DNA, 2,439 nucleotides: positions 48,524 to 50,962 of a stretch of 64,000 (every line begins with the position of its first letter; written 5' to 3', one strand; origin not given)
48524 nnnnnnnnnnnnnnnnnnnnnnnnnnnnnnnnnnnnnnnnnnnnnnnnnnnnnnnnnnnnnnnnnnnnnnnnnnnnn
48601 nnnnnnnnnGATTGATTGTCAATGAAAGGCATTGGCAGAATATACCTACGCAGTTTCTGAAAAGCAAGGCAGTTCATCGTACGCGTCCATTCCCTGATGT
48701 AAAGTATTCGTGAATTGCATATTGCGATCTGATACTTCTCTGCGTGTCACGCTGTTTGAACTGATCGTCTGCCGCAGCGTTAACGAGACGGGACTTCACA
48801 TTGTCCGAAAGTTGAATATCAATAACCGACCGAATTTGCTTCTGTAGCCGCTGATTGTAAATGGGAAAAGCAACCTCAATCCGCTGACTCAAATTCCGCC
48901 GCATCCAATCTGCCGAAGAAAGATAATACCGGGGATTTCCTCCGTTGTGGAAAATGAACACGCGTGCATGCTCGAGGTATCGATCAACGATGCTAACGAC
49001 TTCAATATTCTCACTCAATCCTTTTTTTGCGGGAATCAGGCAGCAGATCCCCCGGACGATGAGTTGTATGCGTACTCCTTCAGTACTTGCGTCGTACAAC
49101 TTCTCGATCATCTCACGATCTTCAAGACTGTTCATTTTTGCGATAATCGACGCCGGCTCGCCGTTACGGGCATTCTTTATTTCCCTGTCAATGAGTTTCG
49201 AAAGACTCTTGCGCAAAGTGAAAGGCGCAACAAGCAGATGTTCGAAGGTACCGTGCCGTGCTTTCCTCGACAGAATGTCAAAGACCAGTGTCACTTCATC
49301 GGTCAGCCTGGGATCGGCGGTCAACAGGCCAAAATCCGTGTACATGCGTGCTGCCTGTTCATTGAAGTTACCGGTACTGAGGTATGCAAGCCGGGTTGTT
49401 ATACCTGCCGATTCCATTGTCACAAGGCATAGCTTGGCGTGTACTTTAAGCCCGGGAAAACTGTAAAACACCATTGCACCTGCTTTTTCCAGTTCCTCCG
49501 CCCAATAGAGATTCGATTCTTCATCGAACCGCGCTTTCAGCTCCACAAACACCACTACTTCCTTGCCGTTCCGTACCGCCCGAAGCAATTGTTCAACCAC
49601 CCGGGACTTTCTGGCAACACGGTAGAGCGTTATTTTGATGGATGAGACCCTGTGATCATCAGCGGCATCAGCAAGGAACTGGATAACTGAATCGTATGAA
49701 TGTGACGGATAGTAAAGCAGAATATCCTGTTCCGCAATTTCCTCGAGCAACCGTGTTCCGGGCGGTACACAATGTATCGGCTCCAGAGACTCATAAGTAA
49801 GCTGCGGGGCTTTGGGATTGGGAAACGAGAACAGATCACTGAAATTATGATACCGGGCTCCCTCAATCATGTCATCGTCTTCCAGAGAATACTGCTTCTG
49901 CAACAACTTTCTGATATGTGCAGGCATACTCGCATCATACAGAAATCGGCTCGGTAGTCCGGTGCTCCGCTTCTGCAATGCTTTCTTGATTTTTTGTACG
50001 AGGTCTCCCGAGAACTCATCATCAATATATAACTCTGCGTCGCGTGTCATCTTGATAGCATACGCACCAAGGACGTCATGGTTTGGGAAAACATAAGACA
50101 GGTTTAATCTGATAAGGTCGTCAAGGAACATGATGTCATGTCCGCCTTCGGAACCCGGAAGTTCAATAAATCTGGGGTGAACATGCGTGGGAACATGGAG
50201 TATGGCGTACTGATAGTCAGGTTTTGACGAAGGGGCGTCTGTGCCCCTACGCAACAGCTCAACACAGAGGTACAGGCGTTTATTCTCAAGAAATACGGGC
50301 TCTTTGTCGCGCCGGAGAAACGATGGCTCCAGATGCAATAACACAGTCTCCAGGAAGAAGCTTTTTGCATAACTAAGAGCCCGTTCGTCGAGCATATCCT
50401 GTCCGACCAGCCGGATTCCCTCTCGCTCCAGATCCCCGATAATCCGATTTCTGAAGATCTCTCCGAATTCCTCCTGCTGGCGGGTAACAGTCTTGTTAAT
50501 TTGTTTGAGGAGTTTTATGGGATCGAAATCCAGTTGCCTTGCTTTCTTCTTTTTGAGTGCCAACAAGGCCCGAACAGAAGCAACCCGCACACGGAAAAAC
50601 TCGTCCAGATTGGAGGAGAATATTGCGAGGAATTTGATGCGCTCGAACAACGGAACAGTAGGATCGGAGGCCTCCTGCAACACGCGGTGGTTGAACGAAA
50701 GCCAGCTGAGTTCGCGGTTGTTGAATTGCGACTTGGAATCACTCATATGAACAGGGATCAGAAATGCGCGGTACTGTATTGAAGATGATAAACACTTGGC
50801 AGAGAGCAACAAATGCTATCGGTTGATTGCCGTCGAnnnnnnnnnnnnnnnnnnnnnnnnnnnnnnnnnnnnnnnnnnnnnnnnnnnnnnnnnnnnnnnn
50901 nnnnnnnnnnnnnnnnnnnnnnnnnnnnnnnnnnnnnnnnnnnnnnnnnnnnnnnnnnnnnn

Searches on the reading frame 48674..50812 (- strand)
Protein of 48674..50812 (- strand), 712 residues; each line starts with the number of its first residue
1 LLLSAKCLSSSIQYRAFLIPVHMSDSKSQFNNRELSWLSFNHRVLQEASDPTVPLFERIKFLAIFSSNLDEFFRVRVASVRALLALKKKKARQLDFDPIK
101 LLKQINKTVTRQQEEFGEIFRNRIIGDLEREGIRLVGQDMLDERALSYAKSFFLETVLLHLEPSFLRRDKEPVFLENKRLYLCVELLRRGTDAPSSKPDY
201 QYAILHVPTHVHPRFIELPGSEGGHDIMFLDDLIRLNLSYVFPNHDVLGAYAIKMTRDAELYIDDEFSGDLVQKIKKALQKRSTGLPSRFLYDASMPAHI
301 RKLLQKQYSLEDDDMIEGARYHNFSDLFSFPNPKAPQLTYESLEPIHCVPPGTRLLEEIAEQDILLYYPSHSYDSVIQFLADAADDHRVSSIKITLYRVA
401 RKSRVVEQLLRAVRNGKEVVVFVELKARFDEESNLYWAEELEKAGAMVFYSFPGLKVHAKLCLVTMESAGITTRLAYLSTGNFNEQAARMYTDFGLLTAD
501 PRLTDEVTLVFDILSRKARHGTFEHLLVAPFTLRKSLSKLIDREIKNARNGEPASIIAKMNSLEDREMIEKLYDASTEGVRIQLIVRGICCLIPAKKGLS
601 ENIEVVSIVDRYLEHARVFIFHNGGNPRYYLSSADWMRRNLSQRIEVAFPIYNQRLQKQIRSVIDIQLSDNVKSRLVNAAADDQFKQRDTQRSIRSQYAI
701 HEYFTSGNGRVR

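Call 12: search_protein_families(library=pfam, proteins=[window:48674-50812:-], max_evalue=0.0001)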
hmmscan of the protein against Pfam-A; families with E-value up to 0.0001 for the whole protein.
window:48674-50812:- (712 aa): 5 families
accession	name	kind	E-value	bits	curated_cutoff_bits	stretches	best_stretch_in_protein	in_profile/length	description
PF13090.12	PP_kinase_C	-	2.4e-71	239.2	25.8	1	526-697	1-172/172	Polyphosphate kinase C-terminal domain 2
PF17941.7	PP_kinase_C_1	-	5e-64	215.3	25.7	1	355-518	2-165/167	Polyphosphate kinase C-terminal domain 1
PF02503.22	PP_kinase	-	2.2e-46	158.3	31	1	147-330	4-183/183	Polyphosphate kinase middle domain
PF13089.11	PP_kinase_N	-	8.5e-36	123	23.8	1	30-136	1-107/107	Polyphosphate kinase N-terminal domain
PF13091.12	PLDc_2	-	2.5e-15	56.9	27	2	543-663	3-127/132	PLD-like domain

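Call 41: find_homologous_proteins(query=window:48674-50812:-, max_evalue=1e-100)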
Query window:48674-50812:- (712 aa): 7986 proteins with E <= 1e-100 among 8000 candidates; the best 120 are listed.
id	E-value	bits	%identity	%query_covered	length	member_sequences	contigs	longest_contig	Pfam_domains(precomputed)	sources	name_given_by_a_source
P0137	0.0e+0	1543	100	97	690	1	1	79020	PF02503.23,PF13091.13,PF13089.12,PF17941.8,PF13090.13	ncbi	-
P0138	0.0e+0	1025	67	96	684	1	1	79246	PF02503.23,PF13091.13,PF13089.12,PF17941.8,PF13090.13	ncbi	ncbi:MAG: polyphosphate kinase 1 [Bacteroidota bacterium]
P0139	3.3e-268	910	60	96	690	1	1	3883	PF02503.23,PF13091.13,PF13089.12,PF17941.8,PF13090.13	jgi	-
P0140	6.9e-267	905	60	96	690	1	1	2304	PF02503.23,PF13091.13,PF13089.12,PF17941.8,PF13090.13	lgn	-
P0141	6.9e-267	905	61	96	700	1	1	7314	PF02503.23,PF13091.13,PF13089.12,PF17941.8,PF13090.13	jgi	jgi:polyphosphate kinase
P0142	2.2e-266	904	61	97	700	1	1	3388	PF02503.23,PF13091.13,PF13089.12,PF17941.8,PF13090.13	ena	-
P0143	1.8e-265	900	59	96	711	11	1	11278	PF02503.23,PF13091.13,PF13089.12,PF17941.8,PF13090.13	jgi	-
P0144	2.9e-265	900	59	96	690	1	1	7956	PF02503.23,PF13091.13,PF13089.12,PF17941.8,PF13090.13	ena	-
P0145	1.0e-264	898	60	96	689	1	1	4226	PF02503.23,PF13091.13,PF13089.12,PF17941.8,PF13090.13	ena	-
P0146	9.1e-263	892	59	96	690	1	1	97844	PF02503.23,PF13091.13,PF13089.12,PF17941.8,PF13090.13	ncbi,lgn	-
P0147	1.3e-262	891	59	97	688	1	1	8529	PF02503.23,PF13091.13,PF13089.12,PF17941.8,PF13090.13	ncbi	-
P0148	8.9e-260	882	60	97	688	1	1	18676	PF02503.23,PF13091.13,PF13089.12,PF17941.8,PF13090.13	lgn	-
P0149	1.3e-259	881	59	97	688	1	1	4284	PF02503.23,PF13091.13,PF13089.12,PF17941.8,PF13090.13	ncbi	-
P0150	3.1e-259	880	58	96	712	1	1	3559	PF02503.23,PF13091.13,PF13089.12,PF17941.8,PF13090.13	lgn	-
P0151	7.2e-259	879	59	96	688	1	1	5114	PF02503.23,PF13091.13,PF13089.12,PF17941.8,PF13090.13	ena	-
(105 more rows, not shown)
